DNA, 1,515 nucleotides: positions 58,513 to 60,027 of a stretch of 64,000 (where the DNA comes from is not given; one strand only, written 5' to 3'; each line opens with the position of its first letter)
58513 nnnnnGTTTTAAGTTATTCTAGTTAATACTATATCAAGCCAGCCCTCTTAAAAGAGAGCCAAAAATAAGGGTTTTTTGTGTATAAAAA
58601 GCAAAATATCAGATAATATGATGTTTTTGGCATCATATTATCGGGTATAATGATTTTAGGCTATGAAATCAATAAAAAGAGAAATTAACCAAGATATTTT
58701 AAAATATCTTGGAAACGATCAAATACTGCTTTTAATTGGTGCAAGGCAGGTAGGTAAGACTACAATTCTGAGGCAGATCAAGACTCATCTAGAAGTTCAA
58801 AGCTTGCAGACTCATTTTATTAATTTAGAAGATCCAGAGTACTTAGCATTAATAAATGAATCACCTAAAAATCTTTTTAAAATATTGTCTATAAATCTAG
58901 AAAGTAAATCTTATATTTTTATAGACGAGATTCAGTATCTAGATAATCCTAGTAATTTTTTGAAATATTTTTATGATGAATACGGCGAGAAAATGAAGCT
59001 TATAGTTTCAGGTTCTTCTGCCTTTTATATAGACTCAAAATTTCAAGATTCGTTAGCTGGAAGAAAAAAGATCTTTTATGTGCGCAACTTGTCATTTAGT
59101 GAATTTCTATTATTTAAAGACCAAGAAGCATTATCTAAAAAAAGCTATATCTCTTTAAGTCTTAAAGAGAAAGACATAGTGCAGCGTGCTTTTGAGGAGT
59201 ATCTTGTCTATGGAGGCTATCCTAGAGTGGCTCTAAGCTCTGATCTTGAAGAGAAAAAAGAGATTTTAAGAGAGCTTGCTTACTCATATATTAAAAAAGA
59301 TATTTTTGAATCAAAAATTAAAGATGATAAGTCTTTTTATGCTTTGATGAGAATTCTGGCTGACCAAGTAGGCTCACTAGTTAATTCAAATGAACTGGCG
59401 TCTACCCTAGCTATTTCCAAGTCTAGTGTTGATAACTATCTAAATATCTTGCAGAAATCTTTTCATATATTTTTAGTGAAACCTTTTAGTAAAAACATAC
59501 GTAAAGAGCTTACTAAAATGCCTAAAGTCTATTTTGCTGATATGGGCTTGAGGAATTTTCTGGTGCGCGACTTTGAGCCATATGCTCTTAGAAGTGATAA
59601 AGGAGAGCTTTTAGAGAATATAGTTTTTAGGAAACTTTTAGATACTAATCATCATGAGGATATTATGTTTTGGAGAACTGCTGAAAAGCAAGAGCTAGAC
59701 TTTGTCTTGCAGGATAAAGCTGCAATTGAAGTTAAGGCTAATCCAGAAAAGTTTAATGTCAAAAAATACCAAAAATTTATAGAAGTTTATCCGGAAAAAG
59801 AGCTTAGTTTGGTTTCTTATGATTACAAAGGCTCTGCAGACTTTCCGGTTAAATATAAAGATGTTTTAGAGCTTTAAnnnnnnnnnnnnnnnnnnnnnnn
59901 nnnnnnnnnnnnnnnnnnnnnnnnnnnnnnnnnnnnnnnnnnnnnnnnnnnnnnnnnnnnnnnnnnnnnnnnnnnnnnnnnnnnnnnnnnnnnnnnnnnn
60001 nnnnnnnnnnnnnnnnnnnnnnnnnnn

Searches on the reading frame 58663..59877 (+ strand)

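Call 67: search_protein_families(library=pfam, proteins=[window:58663-59877:+], max_evalue=0.001)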
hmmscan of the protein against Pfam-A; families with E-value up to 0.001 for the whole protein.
window:58663-59877:+ (404 aa): 6 families
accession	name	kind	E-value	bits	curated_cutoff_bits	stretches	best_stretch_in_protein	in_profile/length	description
PF13635.12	DUF4143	-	2.2e-37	128.7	28.1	1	218-360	9-160/160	Domain of unknown function (DUF4143)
PF13173.12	AAA_14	-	1.1e-30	106.8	27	1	19-149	2-129/129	AAA domain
PF00004.35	AAA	-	7.9e-06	26.8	21.2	1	22-93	1-69/131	ATPase family associated with various cellular activities (AAA)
PF13401.12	AAA_22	-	1.8e-05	25.5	27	0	18-105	4-109/130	AAA domain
PF13191.12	AAA_16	-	5.6e-05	24.1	32.6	1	20-75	25-82/167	AAA ATPase domain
PF20720.3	nSTAND3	-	0.00082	19.5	27.2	0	10-63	8-59/155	Novel STAND NTPase 3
